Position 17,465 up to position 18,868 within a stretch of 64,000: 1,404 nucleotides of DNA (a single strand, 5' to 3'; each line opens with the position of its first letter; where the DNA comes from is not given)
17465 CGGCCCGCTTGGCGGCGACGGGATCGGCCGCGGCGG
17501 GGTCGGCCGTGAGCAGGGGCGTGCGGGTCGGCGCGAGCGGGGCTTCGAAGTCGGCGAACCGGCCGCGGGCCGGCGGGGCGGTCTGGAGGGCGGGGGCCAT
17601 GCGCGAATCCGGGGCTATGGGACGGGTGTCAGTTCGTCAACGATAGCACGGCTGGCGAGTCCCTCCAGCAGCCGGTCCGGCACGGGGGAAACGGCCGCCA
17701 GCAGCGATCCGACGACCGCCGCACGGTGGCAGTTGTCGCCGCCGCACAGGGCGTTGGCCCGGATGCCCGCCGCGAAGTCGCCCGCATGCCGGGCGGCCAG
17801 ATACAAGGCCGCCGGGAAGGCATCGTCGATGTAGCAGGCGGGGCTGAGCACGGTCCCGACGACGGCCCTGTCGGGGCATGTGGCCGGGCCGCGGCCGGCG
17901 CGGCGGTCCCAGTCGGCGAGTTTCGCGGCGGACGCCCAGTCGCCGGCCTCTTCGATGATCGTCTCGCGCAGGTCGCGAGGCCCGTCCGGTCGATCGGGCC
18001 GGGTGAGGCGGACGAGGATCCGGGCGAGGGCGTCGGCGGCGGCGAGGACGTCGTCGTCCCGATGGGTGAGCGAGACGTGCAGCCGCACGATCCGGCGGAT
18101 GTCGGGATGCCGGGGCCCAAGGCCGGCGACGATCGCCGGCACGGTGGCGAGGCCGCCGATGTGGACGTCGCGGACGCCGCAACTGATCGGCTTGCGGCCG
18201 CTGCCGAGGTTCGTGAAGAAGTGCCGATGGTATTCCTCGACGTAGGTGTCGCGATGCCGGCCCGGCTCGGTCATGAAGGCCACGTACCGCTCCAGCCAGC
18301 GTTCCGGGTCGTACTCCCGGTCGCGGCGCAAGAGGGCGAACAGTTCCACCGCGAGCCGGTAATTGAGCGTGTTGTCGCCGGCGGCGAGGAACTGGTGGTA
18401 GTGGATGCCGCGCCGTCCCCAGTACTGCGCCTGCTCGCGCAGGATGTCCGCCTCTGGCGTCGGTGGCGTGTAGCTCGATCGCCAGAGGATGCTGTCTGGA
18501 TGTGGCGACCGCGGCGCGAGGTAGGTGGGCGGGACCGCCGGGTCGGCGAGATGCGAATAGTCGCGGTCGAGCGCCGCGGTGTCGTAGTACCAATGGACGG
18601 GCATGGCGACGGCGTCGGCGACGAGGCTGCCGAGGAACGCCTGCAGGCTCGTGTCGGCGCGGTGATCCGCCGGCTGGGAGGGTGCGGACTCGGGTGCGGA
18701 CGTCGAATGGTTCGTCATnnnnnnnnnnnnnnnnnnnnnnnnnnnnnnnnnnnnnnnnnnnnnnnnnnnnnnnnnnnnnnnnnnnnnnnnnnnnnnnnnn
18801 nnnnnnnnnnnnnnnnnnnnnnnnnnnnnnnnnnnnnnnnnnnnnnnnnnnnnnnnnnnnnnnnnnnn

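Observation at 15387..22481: Ovothiol synthase OvoA in an operon with a divergent ADP-ribosylglycohydrolase-fold protein and a polar amino-acid ABC importer; no OvoB nearby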

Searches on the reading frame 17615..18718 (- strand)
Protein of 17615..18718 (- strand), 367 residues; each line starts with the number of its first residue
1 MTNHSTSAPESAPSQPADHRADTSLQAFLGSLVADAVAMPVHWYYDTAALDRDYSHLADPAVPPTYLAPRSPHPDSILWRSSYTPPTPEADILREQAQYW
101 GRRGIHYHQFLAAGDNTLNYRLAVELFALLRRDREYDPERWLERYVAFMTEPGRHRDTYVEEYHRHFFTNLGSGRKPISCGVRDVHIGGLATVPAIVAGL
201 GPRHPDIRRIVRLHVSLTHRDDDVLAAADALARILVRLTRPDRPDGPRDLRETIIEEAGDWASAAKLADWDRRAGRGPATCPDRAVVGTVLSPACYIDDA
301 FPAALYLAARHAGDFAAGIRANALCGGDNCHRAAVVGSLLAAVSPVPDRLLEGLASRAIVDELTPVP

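Call 4: search_protein_families(library=ncbifam, proteins=[window:17615-18718:-], max_evalue=0.01)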
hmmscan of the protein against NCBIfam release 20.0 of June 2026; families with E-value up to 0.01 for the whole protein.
window:17615-18718:- (367 aa): 0 families

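Call 5: search_protein_families(library=pfam, proteins=[window:17615-18718:-], max_evalue=0.01)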
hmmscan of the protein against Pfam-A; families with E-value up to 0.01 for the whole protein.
window:17615-18718:- (367 aa): 1 family
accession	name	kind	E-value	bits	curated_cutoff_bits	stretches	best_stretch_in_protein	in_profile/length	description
PF03747.19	ADP_ribosyl_GH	-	9.9e-36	124.3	26.2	1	27-343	2-278/287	ADP-ribosylglycohydrolase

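Call 6: find_homologous_proteins(query=window:17615-18718:-, max_evalue=0.00001)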
Query window:17615-18718:- (367 aa): 3656 proteins with E <= 0.00001 among 8000 candidates; the best 120 are listed.
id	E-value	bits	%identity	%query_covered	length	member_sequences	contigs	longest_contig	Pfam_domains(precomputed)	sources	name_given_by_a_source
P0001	5.9e-247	837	100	100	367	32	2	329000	PF03747.20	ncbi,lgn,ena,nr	ncbi:hypothetical protein LBMAG47_00210 [Planctomycetia bacterium]|nr:hypothetical protein LBMAG47_0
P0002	5.8e-213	725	89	96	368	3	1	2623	PF03747.20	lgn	-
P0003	2.8e-206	703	85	99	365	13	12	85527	PF03747.20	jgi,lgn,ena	jgi:ADP-ribosylglycohydrolase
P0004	8.5e-201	685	86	95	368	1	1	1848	PF03747.20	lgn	-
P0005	3.3e-179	614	78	95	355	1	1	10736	PF03747.20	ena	-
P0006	4.1e-179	614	78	91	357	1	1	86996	PF03747.20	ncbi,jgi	jgi:ADP-ribosyl-[dinitrogen reductase] hydrolase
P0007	4.3e-178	610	76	95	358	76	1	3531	PF03747.20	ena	-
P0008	4.9e-178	610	78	93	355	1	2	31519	PF03747.20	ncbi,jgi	jgi:ADP-ribosyl-[dinitrogen reductase] hydrolase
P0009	6.0e-178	610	80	89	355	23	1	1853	PF03747.20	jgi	jgi:ADP-ribosylglycohydrolase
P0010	1.4e-177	609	79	93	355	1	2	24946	PF03747.20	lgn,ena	-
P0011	1.5e-177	609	79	93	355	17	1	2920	PF03747.20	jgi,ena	-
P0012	1.6e-177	609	79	93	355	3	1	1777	PF03747.20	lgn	-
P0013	2.5e-177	608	78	93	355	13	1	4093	PF03747.20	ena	-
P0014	9.1e-177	606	77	90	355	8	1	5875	PF03747.20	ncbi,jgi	jgi:ADP-ribosyl-[dinitrogen reductase] hydrolase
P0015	1.8e-176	605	80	90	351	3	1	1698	PF03747.20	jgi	jgi:ADP-ribosylglycohydrolase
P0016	1.5e-174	599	76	94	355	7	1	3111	PF03747.20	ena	-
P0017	3.7e-172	591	76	92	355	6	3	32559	PF03747.20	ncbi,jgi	jgi:ADP-ribosyl-[dinitrogen reductase] hydrolase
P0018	8.5e-172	590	74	97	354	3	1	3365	PF03747.20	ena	-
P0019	2.8e-171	588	75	92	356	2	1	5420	PF03747.20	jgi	jgi:ADP-ribosylglycohydrolase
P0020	1.1e-168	579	74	94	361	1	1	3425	PF03747.20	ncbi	ncbi:MAG: ADP-ribosylglycohydrolase family protein, partial [Pirellulales bacterium]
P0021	7.1e-167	574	75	92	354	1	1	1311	PF03747.20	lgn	-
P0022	4.0e-166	571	74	96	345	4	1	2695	PF03747.20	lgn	-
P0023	1.6e-165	569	75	91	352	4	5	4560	PF03747.20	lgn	-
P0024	3.5e-164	565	72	95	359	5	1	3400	PF03747.20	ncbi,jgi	jgi:ADP-ribosyl-[dinitrogen reductase] hydrolase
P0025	2.5e-163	562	74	91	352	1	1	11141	PF03747.20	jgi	jgi:ADP-ribosyl-[dinitrogen reductase] hydrolase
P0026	6.7e-163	560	73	89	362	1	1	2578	PF03747.20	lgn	-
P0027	7.4e-163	560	73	92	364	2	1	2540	PF03747.20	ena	-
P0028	7.4e-163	560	72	95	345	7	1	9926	PF03747.20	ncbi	ncbi:MAG: ADP-ribosylglycohydrolase family protein [Planctomycetaceae bacterium]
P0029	7.5e-163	560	71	95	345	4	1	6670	PF03747.20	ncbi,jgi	jgi:ADP-ribosyl-[dinitrogen reductase] hydrolase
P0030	8.4e-163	560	72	92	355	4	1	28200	PF03747.20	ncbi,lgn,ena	-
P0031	8.7e-163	560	71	95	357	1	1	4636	PF03747.20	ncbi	ncbi:MAG: ADP-ribosylglycohydrolase family protein, partial [Planctomycetaceae bacterium]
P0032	9.2e-163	560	72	93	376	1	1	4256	PF03747.20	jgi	jgi:ADP-ribosyl-[dinitrogen reductase] hydrolase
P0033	1.1e-162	560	72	93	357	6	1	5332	PF03747.20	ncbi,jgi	jgi:ADP-ribosyl-[dinitrogen reductase] hydrolase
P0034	1.1e-162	560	69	96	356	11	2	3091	PF03747.20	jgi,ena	-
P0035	1.6e-162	559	75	88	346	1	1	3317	PF03747.20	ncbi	ncbi:MAG: ADP-ribosylglycohydrolase family protein [Planctomycetaceae bacterium]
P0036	2.6e-161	555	71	96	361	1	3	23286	PF03747.20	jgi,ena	-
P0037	2.9e-161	555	71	92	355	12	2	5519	PF03747.20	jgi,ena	jgi:ADP-ribosyl-[dinitrogen reductase] hydrolase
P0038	3.3e-161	555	71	96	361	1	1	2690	PF03747.20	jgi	jgi:ADP-ribosyl-[dinitrogen reductase] hydrolase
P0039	4.5e-161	554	73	91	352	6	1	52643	PF03747.20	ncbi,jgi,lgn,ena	jgi:ADP-ribosylglycohydrolase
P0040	4.7e-161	554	73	92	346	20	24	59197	PF03747.20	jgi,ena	jgi:ADP-ribosylglycohydrolase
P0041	5.9e-161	554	73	91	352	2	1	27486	PF03747.20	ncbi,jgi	jgi:ADP-ribosyl-[dinitrogen reductase] hydrolase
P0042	5.9e-161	554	71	96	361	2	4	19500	PF03747.20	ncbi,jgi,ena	-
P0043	6.6e-161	554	72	93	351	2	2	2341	PF03747.20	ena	-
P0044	1.1e-160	553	72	93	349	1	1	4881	PF03747.20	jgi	-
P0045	2.7e-160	552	71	92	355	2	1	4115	PF03747.20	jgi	jgi:ADP-ribosyl-[dinitrogen reductase] hydrolase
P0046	3.7e-160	551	73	92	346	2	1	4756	PF03747.20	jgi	jgi:ADP-ribosylglycohydrolase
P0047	4.0e-160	551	73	92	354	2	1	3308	PF03747.20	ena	-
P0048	6.6e-160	551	72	94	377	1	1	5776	PF03747.20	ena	-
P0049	6.7e-159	547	74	86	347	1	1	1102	PF03747.20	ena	-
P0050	8.4e-159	547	72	91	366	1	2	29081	PF03747.20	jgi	jgi:ADP-ribosyl-[dinitrogen reductase] hydrolase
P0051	9.2e-159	547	69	97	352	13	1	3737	PF03747.20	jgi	jgi:ADP-ribosylglycohydrolase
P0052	1.3e-158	546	72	91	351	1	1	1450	PF03747.20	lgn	-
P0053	4.0e-158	545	70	93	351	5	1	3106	PF03747.20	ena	-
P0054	5.0e-158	544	74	86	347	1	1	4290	PF03747.20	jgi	-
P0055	2.5e-157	542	73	90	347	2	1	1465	PF03747.20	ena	-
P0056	5.1e-157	541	71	92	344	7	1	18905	PF03747.20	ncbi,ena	-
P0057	7.5e-155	534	71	91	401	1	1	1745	PF03747.20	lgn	-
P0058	3.0e-154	532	69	95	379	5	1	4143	PF03747.20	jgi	-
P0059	4.8e-154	531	73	90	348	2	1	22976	PF03747.20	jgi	jgi:ADP-ribosyl-[dinitrogen reductase] hydrolase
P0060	5.2e-154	531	73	90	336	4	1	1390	PF03747.20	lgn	-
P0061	9.0e-154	530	68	94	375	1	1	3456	PF03747.20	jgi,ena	jgi:ADP-ribosylglycohydrolase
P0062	1.2e-151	523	68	96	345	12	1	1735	PF03747.20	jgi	-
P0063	1.7e-151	523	68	96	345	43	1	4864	PF03747.20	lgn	-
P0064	1.3e-150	520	69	93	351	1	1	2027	PF03747.20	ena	-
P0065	1.5e-150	520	66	97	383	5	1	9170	PF03747.20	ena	-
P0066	2.2e-150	519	68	95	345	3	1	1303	PF03747.20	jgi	jgi:ADP-ribosylglycohydrolase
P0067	3.6e-150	519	69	91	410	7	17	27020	PF03747.20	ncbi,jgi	jgi:ADP-ribosyl-[dinitrogen reductase] hydrolase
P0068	4.5e-150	518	67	95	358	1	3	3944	PF03747.20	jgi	jgi:ADP-ribosyl-[dinitrogen reductase] hydrolase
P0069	8.7e-150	517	69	96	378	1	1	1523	PF03747.20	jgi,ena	-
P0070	1.6e-149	516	66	96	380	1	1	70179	PF03747.20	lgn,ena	-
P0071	1.8e-149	516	65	98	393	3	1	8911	PF03747.20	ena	-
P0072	1.9e-149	516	69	92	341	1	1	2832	PF03747.20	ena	-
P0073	2.1e-149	516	71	92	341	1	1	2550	PF03747.20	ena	-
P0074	2.5e-149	516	69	91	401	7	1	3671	PF03747.20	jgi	jgi:ADP-ribosyl-[dinitrogen reductase] hydrolase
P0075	2.9e-149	516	67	91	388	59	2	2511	PF03747.20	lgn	-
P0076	3.3e-149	515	70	92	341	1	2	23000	PF03747.20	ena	-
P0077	5.7e-149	515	67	99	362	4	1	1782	PF03747.20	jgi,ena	jgi:ADP-ribosylglycohydrolase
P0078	1.8e-148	513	69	91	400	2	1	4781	PF03747.20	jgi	-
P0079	4.2e-148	512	70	92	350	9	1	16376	PF03747.20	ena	-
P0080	4.8e-148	512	68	93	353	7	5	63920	PF03747.20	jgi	jgi:ADP-ribosylglycohydrolase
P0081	1.2e-147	510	69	94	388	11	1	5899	PF03747.20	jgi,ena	-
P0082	2.3e-147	509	68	95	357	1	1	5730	PF03747.20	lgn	-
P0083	8.4e-147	507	69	95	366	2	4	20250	PF03747.20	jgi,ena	-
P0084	9.9e-147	507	69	92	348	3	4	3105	PF03747.20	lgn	-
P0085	1.4e-146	507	70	93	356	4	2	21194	PF03747.20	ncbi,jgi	jgi:ADP-ribosyl-[dinitrogen reductase] hydrolase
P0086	1.4e-146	507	68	91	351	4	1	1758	PF03747.20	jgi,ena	jgi:hypothetical protein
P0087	1.4e-146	507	67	94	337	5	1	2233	PF03747.20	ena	-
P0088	1.9e-146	506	65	95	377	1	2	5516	PF03747.20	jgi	jgi:ADP-ribosyl-[dinitrogen reductase] hydrolase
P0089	2.7e-146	506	67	94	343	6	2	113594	PF03747.20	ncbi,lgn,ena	-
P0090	3.1e-146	506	70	92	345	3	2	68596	PF03747.20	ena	-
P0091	3.2e-146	506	69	93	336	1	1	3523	PF03747.20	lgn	-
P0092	6.8e-146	504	67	91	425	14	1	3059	PF03747.20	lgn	-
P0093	1.2e-145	504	67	94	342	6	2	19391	PF03747.20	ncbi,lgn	ncbi:MAG: ADP-ribosylglycohydrolase family protein [Planctomycetota bacterium]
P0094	1.4e-145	503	66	94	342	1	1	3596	PF03747.20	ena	-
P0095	1.4e-145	503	66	94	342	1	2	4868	PF03747.20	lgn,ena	-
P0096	1.7e-145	503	69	92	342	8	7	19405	PF03747.20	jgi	jgi:ADP-ribosylglycohydrolase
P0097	1.9e-145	503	67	93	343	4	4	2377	PF03747.20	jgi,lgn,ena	jgi:ADP-ribosylglycohydrolase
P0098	2.5e-145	503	68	94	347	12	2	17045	PF03747.20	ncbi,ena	-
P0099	3.4e-145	502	65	98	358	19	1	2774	PF03747.20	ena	-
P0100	3.6e-145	502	67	94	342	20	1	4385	PF03747.20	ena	-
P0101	4.2e-145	502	69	90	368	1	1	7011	PF03747.20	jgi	jgi:ADP-ribosyl-[dinitrogen reductase] hydrolase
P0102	6.4e-145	501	68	92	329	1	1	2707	PF03747.20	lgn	-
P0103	7.6e-145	501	66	99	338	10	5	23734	PF03747.20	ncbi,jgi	ncbi:MAG: hypothetical protein RLZZ111_2266 [Planctomycetota bacterium]|jgi:ADP-ribosylglycohydrolas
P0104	1.0e-144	501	69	91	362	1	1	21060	PF03747.20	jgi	jgi:ADP-ribosylglycohydrolase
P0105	1.1e-144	500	67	93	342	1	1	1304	PF03747.20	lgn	-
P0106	1.5e-144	500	65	97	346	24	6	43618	PF03747.20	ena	-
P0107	1.7e-144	500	67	94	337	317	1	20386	PF03747.20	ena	-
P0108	1.7e-144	500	68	91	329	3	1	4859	PF03747.20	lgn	-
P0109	2.2e-144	499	68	93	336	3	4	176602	PF03747.20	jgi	jgi:ADP-ribosyl-[dinitrogen reductase] hydrolase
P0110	3.0e-144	499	67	93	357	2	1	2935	PF03747.20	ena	-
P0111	4.6e-144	498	68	89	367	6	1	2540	PF03747.20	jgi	-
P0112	5.4e-144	498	68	93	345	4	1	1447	PF03747.20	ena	-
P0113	8.3e-144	498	68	90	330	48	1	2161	PF03747.20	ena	-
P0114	9.7e-144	497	65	98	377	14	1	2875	PF03747.20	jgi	-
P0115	1.1e-143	497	68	90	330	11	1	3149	PF03747.20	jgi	jgi:ADP-ribosyl-[dinitrogen reductase] hydrolase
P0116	1.1e-143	497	67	93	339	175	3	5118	PF03747.20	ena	-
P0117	1.3e-143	497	65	96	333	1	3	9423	PF03747.20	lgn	-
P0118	1.4e-143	497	67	93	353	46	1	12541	PF03747.20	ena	-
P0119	1.5e-143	497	66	97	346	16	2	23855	PF03747.20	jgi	-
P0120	1.8e-143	496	66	93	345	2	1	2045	PF03747.20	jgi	-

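Call 7: search_solved_structures(query=window:17615-18718:-, max_evalue=1, show_alignments=2)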
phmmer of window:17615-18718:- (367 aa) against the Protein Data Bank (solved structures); distinct sequences matched with E-value up to 1: 2.
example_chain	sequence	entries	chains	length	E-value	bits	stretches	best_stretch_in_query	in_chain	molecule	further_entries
9hny_FP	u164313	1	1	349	0.012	18.2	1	306-343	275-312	ADP-ribosylglycohydrolase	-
6sga_FP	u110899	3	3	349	0.012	18.2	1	306-343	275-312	mt-SAF23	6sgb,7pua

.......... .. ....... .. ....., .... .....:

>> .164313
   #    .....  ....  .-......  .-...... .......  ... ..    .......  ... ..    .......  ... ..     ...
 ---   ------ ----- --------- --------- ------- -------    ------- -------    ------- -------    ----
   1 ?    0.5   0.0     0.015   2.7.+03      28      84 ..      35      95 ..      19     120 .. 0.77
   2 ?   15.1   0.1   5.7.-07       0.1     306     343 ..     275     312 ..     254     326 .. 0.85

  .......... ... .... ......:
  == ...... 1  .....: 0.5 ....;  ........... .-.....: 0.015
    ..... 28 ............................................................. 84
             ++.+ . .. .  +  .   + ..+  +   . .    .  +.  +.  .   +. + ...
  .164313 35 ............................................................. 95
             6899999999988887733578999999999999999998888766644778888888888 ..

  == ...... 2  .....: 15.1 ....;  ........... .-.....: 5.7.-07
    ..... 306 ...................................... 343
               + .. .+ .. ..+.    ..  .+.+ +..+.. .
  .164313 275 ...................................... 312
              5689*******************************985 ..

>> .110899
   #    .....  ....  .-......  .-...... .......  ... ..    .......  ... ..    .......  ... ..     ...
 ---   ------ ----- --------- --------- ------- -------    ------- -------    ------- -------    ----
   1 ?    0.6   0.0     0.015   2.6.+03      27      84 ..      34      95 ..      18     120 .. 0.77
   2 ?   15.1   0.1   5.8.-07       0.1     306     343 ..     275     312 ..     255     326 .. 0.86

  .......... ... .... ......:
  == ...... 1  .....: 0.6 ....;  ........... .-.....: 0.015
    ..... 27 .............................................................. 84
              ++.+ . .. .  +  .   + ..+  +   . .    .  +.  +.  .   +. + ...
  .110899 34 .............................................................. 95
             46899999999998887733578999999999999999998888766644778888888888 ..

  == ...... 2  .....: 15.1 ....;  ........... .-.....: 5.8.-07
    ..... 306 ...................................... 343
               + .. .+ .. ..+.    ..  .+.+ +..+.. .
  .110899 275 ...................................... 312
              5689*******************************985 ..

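Call 10: find_related_loci(query=A1, collection=genome_contigs, flank=10000)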
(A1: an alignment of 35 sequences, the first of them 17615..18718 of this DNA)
Query A1 (367 aa) in genome_contigs; peptide patterns used: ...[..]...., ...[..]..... (x = any residue, [..] = any of these).
600 stretches matched a pattern (row limit reached: there are more); 572 encode a relative of the query (tblastn E <= 1e-3); the best 80 are kept; 80 distinct loci.
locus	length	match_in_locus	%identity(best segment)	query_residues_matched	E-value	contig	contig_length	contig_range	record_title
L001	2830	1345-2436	85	5-367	0e+0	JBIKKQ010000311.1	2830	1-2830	MAG: Pirellulales bacterium isolate ME2014-08-05_3300044627_group5_bin114 Rohwer_bin1713_scaffold_68712_c1, whole genome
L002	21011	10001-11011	76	28-364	9e-169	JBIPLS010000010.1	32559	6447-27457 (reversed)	MAG: Pirellulales bacterium isolate ME2013-08-30_3300042905_group4_bin3 Rohwer_bin1712_scaffold_794_c1, whole genome sho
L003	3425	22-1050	74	22-367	4e-175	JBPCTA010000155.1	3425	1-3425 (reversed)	MAG: Pirellulales bacterium S1Ck117_518831_flag_1_multi_3.0000_len_3425, whole genome shotgun sequence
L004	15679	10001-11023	76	20-360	1e-162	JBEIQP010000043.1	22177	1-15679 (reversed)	MAG: Planctomycetaceae bacterium isolate Sample-107-S7-bin-164 Sample_107_S7-bin_164-k141_1083887, whole genome shotgun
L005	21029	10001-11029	79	21-362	7e-162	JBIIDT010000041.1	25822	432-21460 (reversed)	MAG: Pirellulales bacterium isolate ME2000-08-17pf_3300042335_group1_bin31 Rohwer_bin1686_scaffold_1043_c1, whole genome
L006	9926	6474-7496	71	2-354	1e-161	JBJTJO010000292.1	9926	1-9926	MAG: Planctomycetaceae bacterium isolate samp_4310_semibin_300 samp_4310_1771630, whole genome shotgun sequence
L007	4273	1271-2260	78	18-347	1e-162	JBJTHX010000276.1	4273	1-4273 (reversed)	MAG: Planctomycetia bacterium isolate samp_4313_semibin_17 samp_4313_1165101, whole genome shotgun sequence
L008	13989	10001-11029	76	21-363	2e-157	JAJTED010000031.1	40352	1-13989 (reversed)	MAG: Planctomycetaceae bacterium isolate 49628_E33.1 Sample_49628_scaffold_1400, whole genome shotgun sequence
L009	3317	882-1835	75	35-358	3e-164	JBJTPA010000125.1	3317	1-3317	MAG: Planctomycetaceae bacterium isolate samp_4449_metadecoder_387 samp_4449_854584, whole genome shotgun sequence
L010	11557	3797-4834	67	5-365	4e-155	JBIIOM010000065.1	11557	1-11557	MAG: Pirellulales bacterium isolate ME2002-10-08pf_3300042317_group1_bin73 Rohwer_bin1721_scaffold_3135_c1, whole genome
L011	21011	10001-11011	72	22-360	3e-155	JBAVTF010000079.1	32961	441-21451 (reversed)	MAG: Pirellulales bacterium isolate MFD03852_ilm_asm_bin10 k127_181503, whole genome shotgun sequence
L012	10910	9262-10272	72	19-357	5e-155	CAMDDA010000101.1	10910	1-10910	MAG: Candidatus Kuenenia stuttgartiensis isolate MiE-22jul19-122 genome assembly, contig: MiE-22jul19-C5748, whole genom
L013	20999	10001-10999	73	22-356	1e-152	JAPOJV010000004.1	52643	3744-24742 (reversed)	MAG: bacterium isolate bin72 k141_2209323_length_52643_cov_19.0563, whole genome shotgun sequence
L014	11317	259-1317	68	1-360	3e-152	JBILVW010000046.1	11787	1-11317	MAG: Pirellulales bacterium isolate ME2018-08-20_3300044629_group8_bin88 Rohwer_bin1718_scaffold_3537_c2, whole genome s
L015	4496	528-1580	69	1-362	3e-155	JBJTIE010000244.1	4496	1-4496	MAG: Planctomycetaceae bacterium isolate samp_4313_metabat2_206 samp_4313_1278952, whole genome shotgun sequence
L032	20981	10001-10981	67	24-365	1e-145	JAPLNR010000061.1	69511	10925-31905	MAG: Planctomycetia bacterium isolate LacPavin_0818_WC50_MAG_66_15 LacPavin_0818_WC50_scaffold_166725, whole genome shot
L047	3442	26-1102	62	13-353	2e-147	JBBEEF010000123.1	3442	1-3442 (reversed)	MAG: Pirellulales bacterium isolate LejiaF_68_39 Lejia_F_33842_length_3442_cov_25, whole genome shotgun sequence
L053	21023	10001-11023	64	28-361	5e-141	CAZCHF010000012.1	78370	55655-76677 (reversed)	MAG TPA_asm: uncultured Candidatus Kuenenia sp. isolate binchicken_co319_190 genome assembly, contig: NODE_447_length_78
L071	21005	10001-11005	59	3-356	1e-137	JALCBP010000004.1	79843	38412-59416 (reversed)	MAG: Pirellulales bacterium isolate H2_metabat_bins_sspec.tsv.001 NODE_6_length_79843_cov_31.322179, whole genome shotgu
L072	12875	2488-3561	59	2-358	2e-137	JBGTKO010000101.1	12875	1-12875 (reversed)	MAG: Pirellulales bacterium isolate JTS-RE314 k141_6877139, whole genome shotgun sequence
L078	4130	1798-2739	66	39-354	3e-139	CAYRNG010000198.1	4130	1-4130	MAG TPA_asm: uncultured Candidatus Kuenenia sp. isolate SRP067234_co1_35 genome assembly, contig: k99_707576, whole geno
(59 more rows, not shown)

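Call 16: search_protein_representatives(protein=window:17615-18718:-)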
Query: 367 residues. Proteins with E-value up to 0.001 (for the whole library): 1165; up to 1e-10: 498; up to 1e-30: 96. The best 150 are listed.
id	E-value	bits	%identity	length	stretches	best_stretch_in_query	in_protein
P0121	1.4e-114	399.7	63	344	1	25-357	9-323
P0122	5.0e-107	374.9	75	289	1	17-236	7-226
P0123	4.4e-77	276.3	33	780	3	39-354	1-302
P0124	5.2e-72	259.6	46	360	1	7-343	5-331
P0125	7.4e-72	259.1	48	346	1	27-354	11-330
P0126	1.4e-71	258.2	45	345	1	21-345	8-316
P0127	1.2e-69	251.9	48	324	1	29-355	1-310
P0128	1.9e-68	247.9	44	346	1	26-344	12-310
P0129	2.3e-66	241.1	50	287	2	103-356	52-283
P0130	1.0e-64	235.7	67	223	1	122-303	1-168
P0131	1.1e-64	235.6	57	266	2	27-176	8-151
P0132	2.3e-64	234.5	46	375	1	24-350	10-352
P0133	3.1e-64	234.1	57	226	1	26-239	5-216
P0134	7.6e-64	232.8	58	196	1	32-225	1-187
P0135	2.4e-62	227.9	40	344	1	11-355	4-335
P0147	8.6e-54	199.7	35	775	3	29-198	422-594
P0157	4.5e-46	174.3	42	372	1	20-344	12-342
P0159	1.4e-45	172.7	40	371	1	28-360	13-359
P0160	8.9e-45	170.0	41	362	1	25-346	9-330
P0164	1.9e-42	162.3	38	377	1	26-359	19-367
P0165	3.8e-42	161.4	35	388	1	29-356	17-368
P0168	5.5e-42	160.8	39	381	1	27-341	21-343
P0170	1.2e-41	159.7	40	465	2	112-363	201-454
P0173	4.7e-41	157.8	35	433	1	25-348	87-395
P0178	3.4e-39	151.6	40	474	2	24-200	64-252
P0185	6.4e-37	144.2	31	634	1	31-355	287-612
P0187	1.4e-36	143.0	34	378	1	27-342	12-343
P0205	2.2e-32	129.2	34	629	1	27-351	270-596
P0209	9.5e-32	127.1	31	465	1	20-355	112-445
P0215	8.8e-31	124.0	32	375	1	27-355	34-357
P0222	4.0e-30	121.8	32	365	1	19-357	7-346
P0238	1.5e-27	113.3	43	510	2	9-197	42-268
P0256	3.0e-26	109.0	32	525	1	23-358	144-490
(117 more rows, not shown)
